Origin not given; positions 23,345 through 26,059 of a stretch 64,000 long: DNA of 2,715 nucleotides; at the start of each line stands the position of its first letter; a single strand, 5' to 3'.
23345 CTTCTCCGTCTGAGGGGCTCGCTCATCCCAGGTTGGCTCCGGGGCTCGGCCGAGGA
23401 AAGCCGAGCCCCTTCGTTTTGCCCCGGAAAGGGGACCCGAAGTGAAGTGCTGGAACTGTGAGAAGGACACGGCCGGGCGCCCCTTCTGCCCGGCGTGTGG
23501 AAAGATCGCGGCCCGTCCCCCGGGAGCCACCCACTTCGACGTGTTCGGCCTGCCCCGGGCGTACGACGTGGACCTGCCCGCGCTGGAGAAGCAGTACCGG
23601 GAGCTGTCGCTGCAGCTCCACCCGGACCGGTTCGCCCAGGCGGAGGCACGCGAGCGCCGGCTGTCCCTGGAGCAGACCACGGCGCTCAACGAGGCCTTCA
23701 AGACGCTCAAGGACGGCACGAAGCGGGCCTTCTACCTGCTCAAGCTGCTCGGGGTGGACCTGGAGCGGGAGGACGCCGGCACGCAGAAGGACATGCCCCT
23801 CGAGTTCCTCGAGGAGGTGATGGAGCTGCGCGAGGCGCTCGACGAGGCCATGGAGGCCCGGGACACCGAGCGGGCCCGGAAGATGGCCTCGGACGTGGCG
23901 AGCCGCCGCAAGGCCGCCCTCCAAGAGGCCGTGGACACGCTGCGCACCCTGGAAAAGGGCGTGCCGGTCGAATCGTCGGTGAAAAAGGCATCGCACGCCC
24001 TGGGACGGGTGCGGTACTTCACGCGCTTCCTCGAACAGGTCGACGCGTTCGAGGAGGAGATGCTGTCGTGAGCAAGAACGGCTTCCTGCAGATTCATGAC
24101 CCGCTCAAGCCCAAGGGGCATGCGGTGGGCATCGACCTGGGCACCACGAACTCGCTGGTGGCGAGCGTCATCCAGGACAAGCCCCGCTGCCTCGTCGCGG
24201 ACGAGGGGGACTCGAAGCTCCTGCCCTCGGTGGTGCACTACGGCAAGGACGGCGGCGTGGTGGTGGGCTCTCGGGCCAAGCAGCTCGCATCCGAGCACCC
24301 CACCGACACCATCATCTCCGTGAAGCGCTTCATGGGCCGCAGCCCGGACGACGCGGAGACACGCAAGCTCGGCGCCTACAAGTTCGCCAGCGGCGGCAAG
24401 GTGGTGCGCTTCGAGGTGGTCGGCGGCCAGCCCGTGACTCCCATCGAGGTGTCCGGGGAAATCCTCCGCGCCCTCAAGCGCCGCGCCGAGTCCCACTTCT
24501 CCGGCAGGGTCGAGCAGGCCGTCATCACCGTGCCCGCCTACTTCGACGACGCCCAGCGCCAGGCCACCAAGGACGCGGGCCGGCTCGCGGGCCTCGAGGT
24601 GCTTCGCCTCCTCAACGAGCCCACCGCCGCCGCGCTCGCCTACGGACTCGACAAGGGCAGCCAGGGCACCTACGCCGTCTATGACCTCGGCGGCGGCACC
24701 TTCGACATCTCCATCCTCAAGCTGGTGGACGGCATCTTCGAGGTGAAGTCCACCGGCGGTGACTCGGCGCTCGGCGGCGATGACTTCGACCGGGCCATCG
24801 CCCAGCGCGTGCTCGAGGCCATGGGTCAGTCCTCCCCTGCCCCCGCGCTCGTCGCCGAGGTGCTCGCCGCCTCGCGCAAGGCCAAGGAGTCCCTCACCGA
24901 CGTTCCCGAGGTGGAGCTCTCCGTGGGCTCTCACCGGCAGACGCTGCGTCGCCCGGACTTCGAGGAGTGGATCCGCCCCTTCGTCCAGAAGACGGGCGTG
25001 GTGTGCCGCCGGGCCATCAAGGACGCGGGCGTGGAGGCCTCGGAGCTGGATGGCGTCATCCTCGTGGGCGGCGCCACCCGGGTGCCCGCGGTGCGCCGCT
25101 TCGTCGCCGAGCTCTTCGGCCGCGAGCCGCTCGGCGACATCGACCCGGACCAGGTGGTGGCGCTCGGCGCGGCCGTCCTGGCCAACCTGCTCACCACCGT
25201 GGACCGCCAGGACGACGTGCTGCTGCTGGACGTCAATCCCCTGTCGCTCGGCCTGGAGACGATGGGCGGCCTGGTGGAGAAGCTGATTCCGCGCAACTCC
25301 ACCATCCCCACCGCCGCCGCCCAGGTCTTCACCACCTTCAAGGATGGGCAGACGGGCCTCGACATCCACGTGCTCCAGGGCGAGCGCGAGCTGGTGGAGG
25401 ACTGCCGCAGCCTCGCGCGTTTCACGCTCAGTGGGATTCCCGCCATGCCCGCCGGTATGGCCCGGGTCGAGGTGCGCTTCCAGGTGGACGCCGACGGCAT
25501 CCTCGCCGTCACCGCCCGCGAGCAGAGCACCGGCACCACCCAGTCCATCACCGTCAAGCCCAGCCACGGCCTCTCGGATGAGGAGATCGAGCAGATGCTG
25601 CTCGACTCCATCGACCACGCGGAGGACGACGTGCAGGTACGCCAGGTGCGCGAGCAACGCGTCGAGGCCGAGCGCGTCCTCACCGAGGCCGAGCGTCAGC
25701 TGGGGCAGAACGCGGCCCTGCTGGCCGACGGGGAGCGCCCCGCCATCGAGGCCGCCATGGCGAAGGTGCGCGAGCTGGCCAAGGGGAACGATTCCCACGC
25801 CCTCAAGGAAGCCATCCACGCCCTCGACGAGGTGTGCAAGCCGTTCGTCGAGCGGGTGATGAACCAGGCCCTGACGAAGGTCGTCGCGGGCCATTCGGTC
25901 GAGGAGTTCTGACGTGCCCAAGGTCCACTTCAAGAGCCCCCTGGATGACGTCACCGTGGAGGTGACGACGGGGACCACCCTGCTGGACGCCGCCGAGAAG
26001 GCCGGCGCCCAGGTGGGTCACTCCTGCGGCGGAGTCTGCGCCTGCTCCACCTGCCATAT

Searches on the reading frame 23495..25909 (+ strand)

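Call 90: search_protein_families(library=pfam, proteins=[window:23495-25909:+], max_evalue=0.0001)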
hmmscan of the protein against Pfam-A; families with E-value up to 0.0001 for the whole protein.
window:23495-25909:+ (805 aa): 2 families
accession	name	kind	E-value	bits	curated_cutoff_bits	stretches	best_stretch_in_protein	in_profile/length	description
PF00012.26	HSP70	-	1.2e-178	595.6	20.6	1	210-789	1-598/599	Hsp70 protein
PF06723.19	MreB_Mbl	-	2.5e-15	56.6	27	1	315-564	69-320/327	MreB/Mbl protein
